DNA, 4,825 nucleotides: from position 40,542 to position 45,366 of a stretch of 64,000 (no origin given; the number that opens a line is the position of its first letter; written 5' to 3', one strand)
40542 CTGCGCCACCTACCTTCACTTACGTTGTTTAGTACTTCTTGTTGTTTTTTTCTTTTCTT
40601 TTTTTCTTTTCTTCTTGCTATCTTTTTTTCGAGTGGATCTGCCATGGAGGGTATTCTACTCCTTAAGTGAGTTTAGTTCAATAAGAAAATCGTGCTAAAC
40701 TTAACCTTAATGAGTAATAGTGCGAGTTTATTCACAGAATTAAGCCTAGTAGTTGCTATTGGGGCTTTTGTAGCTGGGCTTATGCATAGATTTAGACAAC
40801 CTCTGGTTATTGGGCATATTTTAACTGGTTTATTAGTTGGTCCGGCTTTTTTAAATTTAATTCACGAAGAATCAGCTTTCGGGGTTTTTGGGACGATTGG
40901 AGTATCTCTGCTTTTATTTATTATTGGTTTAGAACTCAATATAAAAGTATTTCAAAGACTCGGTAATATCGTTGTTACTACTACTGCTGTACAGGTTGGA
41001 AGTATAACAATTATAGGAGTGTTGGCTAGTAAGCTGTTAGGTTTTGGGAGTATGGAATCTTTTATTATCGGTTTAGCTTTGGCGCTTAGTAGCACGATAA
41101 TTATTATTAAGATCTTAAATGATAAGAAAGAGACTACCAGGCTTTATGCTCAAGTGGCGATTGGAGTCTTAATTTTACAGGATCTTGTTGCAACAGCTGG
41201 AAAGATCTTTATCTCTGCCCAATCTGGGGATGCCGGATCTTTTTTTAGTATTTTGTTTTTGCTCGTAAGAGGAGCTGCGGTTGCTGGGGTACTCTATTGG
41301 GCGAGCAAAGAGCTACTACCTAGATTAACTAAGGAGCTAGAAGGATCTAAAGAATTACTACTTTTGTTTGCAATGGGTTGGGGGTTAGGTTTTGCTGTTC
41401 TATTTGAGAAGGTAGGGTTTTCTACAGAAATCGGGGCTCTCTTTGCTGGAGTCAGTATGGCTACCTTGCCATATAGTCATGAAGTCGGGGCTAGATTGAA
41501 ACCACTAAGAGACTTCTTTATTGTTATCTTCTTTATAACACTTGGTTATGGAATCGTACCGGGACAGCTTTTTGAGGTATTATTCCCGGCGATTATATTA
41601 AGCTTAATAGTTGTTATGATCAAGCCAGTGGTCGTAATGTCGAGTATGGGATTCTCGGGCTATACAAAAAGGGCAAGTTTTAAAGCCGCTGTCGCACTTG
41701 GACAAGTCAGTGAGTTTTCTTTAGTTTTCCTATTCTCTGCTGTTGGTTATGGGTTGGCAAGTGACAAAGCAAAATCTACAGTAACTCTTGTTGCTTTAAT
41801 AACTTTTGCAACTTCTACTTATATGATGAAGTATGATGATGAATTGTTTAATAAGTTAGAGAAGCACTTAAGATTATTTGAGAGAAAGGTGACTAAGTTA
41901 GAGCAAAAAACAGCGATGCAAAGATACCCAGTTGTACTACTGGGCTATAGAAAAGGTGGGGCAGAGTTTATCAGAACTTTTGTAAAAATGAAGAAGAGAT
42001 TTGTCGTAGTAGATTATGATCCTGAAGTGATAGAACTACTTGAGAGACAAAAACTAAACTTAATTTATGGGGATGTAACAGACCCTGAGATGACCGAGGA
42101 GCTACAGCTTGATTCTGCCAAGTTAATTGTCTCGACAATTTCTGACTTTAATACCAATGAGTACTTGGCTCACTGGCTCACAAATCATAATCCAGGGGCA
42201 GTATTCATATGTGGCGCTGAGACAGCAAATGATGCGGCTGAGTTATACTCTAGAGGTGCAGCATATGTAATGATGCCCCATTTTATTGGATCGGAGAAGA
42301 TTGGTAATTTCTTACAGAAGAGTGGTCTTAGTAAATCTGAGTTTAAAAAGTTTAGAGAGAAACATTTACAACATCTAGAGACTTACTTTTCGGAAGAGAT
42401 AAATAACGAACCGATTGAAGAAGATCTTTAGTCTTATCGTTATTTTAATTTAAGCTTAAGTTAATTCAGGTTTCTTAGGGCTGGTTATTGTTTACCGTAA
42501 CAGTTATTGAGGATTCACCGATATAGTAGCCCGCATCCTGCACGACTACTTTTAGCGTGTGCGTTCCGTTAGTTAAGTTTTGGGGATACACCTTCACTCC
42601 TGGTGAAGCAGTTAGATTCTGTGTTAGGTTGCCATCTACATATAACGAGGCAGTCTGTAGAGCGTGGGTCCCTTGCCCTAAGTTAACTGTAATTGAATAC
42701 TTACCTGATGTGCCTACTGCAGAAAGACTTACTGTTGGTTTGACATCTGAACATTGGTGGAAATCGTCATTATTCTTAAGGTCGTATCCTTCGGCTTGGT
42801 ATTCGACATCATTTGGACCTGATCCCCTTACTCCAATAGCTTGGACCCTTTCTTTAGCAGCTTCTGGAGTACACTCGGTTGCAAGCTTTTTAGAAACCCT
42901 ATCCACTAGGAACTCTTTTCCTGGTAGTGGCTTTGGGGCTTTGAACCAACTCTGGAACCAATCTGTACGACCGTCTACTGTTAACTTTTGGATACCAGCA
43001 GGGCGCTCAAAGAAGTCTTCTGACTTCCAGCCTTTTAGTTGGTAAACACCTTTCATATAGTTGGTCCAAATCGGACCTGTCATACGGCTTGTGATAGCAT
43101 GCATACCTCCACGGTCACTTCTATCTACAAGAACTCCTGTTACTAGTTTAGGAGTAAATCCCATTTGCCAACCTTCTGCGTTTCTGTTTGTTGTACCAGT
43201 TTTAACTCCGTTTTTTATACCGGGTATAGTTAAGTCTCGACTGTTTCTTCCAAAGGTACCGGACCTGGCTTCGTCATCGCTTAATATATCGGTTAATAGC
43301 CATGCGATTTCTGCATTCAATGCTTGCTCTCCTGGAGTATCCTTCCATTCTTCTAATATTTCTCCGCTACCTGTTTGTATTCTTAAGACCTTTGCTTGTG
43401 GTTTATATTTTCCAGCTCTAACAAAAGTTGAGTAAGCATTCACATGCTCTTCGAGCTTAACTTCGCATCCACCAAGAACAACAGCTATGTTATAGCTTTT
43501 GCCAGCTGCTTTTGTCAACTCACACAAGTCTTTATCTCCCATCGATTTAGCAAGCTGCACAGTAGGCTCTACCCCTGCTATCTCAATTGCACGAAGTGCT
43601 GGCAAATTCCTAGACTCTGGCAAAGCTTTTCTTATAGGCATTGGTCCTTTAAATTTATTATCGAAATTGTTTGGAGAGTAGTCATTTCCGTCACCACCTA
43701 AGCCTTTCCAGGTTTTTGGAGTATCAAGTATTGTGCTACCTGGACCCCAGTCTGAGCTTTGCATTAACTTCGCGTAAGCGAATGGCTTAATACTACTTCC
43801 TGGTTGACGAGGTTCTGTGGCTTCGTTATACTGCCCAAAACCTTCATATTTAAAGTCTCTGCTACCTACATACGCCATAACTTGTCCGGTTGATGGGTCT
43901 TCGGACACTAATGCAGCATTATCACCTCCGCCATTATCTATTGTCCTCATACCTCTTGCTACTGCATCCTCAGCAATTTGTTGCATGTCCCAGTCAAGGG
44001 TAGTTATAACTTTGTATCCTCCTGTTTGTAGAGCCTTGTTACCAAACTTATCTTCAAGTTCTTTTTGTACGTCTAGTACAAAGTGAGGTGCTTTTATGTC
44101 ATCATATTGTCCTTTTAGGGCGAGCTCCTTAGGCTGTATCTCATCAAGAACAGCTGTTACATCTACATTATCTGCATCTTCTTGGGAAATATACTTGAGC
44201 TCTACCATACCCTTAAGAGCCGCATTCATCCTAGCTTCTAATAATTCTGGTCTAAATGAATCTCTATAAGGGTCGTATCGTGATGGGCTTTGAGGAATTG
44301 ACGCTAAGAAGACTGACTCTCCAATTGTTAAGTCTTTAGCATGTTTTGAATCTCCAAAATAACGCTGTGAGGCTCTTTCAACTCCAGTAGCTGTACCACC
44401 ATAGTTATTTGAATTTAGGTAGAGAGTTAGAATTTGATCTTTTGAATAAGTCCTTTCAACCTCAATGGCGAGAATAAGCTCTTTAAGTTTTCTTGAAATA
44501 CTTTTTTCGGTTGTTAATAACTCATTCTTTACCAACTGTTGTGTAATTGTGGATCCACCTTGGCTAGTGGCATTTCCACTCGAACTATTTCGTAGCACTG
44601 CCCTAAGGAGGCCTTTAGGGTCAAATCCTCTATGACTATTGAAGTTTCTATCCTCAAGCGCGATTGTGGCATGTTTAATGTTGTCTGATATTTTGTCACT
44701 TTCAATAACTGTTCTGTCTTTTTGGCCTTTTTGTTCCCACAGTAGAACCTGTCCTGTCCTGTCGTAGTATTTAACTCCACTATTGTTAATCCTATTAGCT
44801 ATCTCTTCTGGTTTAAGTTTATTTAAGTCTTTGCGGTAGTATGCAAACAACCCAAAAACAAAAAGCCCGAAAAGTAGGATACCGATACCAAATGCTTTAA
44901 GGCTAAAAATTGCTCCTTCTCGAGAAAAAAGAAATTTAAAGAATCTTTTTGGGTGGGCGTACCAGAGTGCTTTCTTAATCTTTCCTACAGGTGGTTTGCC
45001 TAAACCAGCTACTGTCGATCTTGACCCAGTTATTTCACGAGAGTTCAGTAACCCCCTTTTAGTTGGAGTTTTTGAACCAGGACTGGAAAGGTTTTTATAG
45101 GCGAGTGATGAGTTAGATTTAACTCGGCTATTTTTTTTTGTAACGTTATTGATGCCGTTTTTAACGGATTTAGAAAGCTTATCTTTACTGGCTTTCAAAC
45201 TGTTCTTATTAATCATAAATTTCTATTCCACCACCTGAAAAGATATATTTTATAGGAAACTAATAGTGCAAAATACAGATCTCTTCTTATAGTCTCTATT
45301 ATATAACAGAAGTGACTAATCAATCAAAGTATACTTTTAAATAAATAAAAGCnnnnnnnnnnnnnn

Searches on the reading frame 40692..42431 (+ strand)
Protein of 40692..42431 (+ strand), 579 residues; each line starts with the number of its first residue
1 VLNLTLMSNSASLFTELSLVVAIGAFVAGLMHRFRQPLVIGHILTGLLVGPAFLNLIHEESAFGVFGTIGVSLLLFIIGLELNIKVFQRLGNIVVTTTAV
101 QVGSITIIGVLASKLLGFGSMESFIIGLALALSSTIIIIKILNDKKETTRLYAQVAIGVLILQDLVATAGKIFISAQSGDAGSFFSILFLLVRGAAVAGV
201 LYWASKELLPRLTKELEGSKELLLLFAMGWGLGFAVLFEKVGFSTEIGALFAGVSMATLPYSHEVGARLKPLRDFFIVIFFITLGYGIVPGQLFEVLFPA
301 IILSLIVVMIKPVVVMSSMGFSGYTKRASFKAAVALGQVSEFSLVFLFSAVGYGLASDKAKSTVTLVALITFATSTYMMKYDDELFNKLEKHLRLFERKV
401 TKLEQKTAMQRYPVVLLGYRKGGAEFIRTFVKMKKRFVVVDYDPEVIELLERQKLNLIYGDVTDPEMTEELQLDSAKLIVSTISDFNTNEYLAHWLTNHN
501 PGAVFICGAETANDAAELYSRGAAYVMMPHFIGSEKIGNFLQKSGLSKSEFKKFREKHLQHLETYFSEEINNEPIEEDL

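Call 71: search_protein_families(library=pfam, proteins=[window:40692-42431:+], max_evalue=0.001)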
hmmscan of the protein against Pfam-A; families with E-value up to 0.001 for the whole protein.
window:40692-42431:+ (579 aa): 2 families
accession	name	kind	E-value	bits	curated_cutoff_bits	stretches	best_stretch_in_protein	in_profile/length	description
PF00999.27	Na_H_Exchanger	-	1e-49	169.9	26.2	1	24-376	3-371/375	Sodium/hydrogen exchanger, transmembrane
PF02254.24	TrkA_N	-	8.9e-17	61.9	23.8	1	414-529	1-116/116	TrkA-N domain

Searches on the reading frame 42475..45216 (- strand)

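Call 6: search_protein_families(library=pfam, proteins=[window:42475-45216:-], max_evalue=0.01)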
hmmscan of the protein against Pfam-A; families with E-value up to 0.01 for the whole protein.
window:42475-45216:- (913 aa): 2 families
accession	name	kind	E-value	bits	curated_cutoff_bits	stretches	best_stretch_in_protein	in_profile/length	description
PF00912.28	Transgly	-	5.1e-56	189.3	27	1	163-337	9-177/178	Transglycosylase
PF00905.27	Transpeptidase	-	6.2e-16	58.9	22.1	1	437-701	4-282/299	Penicillin binding protein transpeptidase domain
